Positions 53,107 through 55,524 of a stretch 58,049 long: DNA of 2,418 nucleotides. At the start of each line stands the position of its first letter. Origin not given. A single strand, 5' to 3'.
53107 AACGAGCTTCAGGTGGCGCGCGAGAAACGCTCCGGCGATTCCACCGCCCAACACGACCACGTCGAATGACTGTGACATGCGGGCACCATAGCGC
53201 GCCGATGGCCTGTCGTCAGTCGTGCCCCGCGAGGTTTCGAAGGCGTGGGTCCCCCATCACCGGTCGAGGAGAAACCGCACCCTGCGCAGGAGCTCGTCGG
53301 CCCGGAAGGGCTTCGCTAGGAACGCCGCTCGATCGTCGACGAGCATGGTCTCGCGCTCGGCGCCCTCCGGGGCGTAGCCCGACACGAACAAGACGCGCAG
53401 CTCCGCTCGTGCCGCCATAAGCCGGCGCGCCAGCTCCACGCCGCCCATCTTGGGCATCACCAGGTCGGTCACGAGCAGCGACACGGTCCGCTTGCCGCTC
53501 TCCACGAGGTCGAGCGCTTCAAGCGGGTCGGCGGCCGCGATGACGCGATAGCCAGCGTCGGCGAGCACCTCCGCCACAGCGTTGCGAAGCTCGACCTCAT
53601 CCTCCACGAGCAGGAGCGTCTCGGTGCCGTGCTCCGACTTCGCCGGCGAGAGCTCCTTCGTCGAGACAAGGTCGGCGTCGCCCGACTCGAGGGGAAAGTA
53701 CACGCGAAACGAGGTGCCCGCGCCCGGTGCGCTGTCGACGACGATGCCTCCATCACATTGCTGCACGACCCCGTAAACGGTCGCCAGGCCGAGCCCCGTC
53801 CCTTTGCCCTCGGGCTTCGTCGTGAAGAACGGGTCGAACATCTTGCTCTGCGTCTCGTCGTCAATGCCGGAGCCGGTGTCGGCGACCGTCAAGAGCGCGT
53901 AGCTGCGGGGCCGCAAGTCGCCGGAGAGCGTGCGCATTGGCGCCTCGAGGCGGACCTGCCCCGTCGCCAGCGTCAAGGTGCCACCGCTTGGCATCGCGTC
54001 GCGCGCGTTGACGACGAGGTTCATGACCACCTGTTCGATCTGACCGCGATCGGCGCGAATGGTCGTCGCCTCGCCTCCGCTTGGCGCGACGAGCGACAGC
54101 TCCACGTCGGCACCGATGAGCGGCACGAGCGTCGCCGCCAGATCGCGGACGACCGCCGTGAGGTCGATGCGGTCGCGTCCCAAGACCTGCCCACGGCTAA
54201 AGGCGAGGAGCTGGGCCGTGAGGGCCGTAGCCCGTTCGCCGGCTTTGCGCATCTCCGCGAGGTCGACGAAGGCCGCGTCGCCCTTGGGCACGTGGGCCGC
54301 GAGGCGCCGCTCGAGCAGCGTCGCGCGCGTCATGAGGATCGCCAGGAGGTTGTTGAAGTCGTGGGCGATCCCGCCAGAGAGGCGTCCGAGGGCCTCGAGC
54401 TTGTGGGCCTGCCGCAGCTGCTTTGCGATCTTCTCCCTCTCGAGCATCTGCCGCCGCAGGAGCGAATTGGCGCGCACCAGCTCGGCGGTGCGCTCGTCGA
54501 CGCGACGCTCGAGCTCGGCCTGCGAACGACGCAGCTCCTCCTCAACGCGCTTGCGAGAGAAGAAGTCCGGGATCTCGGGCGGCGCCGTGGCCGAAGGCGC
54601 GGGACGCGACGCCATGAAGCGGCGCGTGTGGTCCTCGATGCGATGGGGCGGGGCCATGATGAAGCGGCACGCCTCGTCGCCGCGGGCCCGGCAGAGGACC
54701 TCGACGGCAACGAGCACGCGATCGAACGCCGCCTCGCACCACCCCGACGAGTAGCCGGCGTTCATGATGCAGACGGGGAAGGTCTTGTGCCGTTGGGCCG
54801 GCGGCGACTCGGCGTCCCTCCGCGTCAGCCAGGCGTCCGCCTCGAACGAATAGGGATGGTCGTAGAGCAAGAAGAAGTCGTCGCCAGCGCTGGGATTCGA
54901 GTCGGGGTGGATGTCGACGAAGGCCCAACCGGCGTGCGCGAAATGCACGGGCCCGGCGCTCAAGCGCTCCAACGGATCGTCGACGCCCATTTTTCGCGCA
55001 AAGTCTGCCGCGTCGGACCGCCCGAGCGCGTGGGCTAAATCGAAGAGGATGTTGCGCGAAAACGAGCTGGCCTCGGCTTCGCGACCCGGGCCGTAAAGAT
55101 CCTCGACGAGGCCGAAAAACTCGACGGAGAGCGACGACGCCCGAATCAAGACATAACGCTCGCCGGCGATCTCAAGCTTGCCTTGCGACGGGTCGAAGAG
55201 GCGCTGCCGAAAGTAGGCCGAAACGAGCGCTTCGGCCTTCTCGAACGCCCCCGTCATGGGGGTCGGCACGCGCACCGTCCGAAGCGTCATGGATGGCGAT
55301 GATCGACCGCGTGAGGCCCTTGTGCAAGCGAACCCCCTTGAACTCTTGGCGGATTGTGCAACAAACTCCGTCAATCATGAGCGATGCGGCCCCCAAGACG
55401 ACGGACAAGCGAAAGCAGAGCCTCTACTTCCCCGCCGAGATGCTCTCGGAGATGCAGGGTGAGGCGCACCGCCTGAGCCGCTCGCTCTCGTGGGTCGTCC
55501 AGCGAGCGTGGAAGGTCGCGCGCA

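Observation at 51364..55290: Orphan flavin-dependent-halogenase-family gene next to a hybrid kinase with an aromatic-effector (V4R/XylR-N-like) sensor domain, adjacent to hppD/hmgA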

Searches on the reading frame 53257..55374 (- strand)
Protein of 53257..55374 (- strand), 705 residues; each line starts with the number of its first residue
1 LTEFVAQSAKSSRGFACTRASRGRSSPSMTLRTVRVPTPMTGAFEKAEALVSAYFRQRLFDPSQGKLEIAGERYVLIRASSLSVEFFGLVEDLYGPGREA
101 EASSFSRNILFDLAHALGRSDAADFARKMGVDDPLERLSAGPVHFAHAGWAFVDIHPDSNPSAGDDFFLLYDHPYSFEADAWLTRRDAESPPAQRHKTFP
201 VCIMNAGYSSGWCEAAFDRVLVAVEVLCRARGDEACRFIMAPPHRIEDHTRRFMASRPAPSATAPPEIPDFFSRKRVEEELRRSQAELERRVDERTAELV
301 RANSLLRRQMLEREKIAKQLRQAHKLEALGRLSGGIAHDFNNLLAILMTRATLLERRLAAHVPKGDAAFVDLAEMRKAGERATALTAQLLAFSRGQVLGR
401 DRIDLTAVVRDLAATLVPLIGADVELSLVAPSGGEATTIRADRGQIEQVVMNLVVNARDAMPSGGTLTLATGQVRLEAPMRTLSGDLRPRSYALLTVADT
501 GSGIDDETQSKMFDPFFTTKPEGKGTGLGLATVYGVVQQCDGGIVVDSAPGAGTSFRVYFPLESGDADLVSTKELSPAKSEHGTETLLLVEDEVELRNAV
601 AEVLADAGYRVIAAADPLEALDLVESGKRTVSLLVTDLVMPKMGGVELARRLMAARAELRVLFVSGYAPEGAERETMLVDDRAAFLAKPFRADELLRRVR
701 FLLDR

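Call 3: search_protein_families(library=pfam, proteins=[window:53257-55374:-], max_evalue=0.01)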
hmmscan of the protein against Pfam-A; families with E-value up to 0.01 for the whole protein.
window:53257-55374:- (705 aa): 5 families
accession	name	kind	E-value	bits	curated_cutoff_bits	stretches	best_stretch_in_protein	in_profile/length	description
PF02518.31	HATPase_c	-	1.3e-21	77.6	26.4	1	442-563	2-110/111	Histidine kinase-, DNA gyrase B-, and HSP90-like ATPase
PF00072.30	Response_reg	-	9.9e-18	64.8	30.2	1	588-699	2-110/111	Response regulator receiver domain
PF02830.23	V4R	-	7.3e-07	29.6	31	1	197-240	17-60/62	V4R domain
PF00512.31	HisKA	-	0.00014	22.2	26.9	1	329-395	2-63/66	His Kinase A (phospho-acceptor) domain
PF06505.16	XylR_N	-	0.00067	19.8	23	1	60-154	8-94/101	Activator of aromatic catabolism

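Call 4: search_protein_families(library=ncbifam, proteins=[window:53257-55374:-], max_evalue=0.01)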
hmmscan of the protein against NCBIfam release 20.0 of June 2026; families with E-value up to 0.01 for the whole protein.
window:53257-55374:- (705 aa): 138 families (the best 25 are shown)
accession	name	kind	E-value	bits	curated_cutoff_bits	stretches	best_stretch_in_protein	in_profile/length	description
NF046020.1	HisKinCckABruc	equivalog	2.2e-102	343.5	1000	1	309-704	460-868/868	cell cycle histidine kinase CckA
NF010076.0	PRK13557.1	subfamily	8.7e-93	311.6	631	1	313-704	147-534/540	histidine kinase famiy protein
NF046026.1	HisKinCckACaul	equivalog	1.4e-90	304.3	1000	1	312-702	285-675/678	cell cycle histidine kinase CckA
NF010411.0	PRK13837.1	equivalog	7.8e-75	252.4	647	1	305-696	426-805/828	two-component system VirA-like sensor kinase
NF052574.1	HisKinEspCMyxo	equivalog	7.1e-47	160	1200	1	306-700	394-780/785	serine histidine kinase EspC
NF052573.1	HisKinEspAMyxo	equivalog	7e-43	146.7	1400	1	301-695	356-742/755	serine histidine kinase EspA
NF008468.0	PRK11360.1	equivalog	7.8e-42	143.4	646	1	308-566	375-612/616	two-component system sensor histidine kinase AtoS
TIGR02956.1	TMAO_torS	equivalog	1.3e-35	122.8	676.5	1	274-700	411-817/967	TMAO reductase system sensor histidine kinase/response regulator TorS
NF047466.1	hybrid_RR_LvrB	exception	8.4e-31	107.5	500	1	303-561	126-375/377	hybrid histidine kinase/response regulator LvrB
NF007688.0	PRK10364.1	equivalog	9.9e-31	107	479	1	307-563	218-452/460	two-component system sensor histidine kinase ZraS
NF038348.1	T2SS_HK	subfamily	2e-27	95.8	450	2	434-562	460-573/574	histidine kinase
TIGR02916.1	PEP_his_kin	equivalog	2.4e-25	89.2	300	1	299-561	445-679/679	XrtA/PEP-CTERM system histidine kinase PrsK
NF008099.0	PRK10841.1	equivalog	2.4e-22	78.6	920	2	490-564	614-692/949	two-component system sensor histidine kinase RcsC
NF008302.0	PRK11091.1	equivalog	3.3e-22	78.5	838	1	398-657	351-596/779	aerobic respiration two-component sensor histidine kinase ArcB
NF041947.1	LuxQ_Vibrio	equivalog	6.4e-22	77.3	1200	1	431-652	573-788/843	quorum-sensing autoinducer 2 sensor kinase/phosphatase LuxQ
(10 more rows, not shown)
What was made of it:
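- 53257..55290 (-): Cytoplasmic hybrid histidine kinase, 677 aa from the ATG at 55290 (the longest ORF starts at the TTG at 55374). Domain order: XylR_N/V4R-type sensor, coiled coil, HisKA, HATPase_c, REC. NCBIfam CckA-type core, 343 bits (call 4).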

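Call 6: search_solved_structures(query=window:53257-55374:-, max_evalue=0.001, show_alignments=0)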
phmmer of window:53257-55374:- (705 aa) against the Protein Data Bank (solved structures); distinct sequences matched with E-value up to 0.001: 178 (the best 60 are shown).
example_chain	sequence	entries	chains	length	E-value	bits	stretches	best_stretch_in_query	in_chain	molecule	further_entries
5idj_A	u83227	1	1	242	5.8e-53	183.5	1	320-562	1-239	Histidine kinase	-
5idm_A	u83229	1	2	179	1.8e-32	115.7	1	400-567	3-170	Cell cycle histidine kinase CckA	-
8vc9_A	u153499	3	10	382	5.7e-22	81.1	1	305-562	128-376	Leptospira virulence regulator B (LvrB) | histidine kinase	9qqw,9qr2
9jfj_A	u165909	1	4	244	8.2e-21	77.2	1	312-563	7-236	Sensor histidine kinase ZraS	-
3d36_A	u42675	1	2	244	7.7e-19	70.7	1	322-574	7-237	Sporulation kinase B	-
28tm_A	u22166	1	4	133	9.2e-18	67.2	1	585-703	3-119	C-terminal domain of PAS domain-containing hybrid sensor histidine kinase/response regulat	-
4gcz_A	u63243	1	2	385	6.7e-14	54.4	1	312-562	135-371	Blue-light photoreceptor, Sensor protein fixL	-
8a7f_A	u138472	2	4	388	1.8e-13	53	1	313-562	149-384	Putative Sensory box protein,Sensor protein FixL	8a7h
8a3u_A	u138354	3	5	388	1.8e-13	53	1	313-562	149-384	Putative Sensory box protein,Sensor protein FixL | Putative Sensory box protein,Putative Sensory box protein,Sensor protein FixL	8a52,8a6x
6tne_A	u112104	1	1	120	2.8e-13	52.3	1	587-701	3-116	Histidine kinase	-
7z8n_A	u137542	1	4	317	9.1e-13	50.7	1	275-561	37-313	Histidine kinase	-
9qjg_A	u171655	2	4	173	9.5e-13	50.6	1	438-562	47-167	histidine kinase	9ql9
1r62_A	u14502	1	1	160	1.3e-11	46.9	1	426-563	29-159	Nitrogen regulation protein NR(II)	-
9p6i_A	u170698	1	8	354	1.4e-11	46.8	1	306-564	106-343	histidine kinase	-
8avv_A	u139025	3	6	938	2.5e-11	45.9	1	409-699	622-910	Bacteriophytochrome,Response regulator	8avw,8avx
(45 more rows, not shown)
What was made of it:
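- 53257..55290 (-): PDB CckA kinase core, E 5.8e-53 (call 6).
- Closest known: CckA-type hybrid histidine kinases. Same: The kinase core and receiver align over their full length with CckA models (343 bits; PDB 5idj E 5.8e-53) (calls 4, 6).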

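Call 17: search_protein_families(library=pfam, proteins=[window:53257-55290:-], max_evalue=0.01)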
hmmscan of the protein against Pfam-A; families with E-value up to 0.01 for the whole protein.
window:53257-55290:- (677 aa): 5 families
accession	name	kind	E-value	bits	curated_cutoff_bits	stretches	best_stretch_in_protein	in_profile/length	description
PF02518.31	HATPase_c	-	1.2e-21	77.7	26.4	1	414-535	2-110/111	Histidine kinase-, DNA gyrase B-, and HSP90-like ATPase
PF00072.30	Response_reg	-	9.3e-18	64.9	30.2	1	560-672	2-111/111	Response regulator receiver domain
PF02830.23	V4R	-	6.9e-07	29.7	31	1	169-212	17-60/62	V4R domain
PF00512.31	HisKA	-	0.00013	22.3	26.9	1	301-367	2-63/66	His Kinase A (phospho-acceptor) domain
PF06505.16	XylR_N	-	0.0006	19.9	23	1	32-126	8-94/101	Activator of aromatic catabolism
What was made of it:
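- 53257..55290 (-): Pfam (calls 3, 17; HisKA itself 22.3 bits, below its 26.9 cut-off).
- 53275..53613 (-): Receiver (REC) domain of the hybrid kinase. The acceptor Asp lies in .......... Pfam Response_reg 64.9 bits, residues 560-672 (call 17).
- On XylR_N + V4R aromatic sensor domain (Pfam PF06505, PF02830): V4R 29.7 against 31 and XylR_N 19.9 against 23 (call 17), so both are just below.
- On NtrC-family aromatic-responsive sigma54 activators: The output is HisKA, HATPase_c and REC (calls 3, 17).
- Checked: Pfam scores for the sensor fall just below the curated cut-offs: V4R 29.7 against 31, XylR_N 19.9 against 23 (call 17).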
